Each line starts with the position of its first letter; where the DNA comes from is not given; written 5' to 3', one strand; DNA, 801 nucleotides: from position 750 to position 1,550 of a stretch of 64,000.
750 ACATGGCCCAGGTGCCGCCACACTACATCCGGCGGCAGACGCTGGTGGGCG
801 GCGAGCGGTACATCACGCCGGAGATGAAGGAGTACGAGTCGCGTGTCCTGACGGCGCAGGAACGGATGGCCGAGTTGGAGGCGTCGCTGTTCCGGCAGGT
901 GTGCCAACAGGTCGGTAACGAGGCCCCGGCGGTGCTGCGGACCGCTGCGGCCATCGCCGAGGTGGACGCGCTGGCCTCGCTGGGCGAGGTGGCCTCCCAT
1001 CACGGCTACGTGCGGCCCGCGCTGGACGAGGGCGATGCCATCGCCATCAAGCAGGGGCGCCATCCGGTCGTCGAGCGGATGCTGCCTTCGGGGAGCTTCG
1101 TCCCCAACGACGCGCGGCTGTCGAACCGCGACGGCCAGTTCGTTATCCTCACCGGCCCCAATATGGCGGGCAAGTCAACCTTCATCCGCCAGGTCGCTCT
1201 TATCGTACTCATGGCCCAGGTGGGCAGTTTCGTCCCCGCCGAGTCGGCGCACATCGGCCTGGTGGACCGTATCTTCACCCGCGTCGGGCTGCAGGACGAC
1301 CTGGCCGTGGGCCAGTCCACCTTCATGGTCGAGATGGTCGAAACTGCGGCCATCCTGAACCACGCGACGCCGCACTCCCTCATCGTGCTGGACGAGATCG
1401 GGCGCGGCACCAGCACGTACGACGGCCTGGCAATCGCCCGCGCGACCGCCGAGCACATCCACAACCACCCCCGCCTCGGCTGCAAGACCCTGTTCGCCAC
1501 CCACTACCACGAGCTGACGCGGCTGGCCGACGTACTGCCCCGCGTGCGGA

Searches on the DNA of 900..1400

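Call 95: search_rna_families(source=window, start=900, end=1400, threshold=evalue, max_evalue=1)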
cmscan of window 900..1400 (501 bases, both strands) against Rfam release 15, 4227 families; matches with E-value up to 1: 0.
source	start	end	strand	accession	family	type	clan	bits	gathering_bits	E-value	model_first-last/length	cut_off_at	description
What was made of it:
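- Tried and rejected: The ARAGORN call of tRNA-Asn(ATT) at 1105-1198 is not supported by Rfam (call 95).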
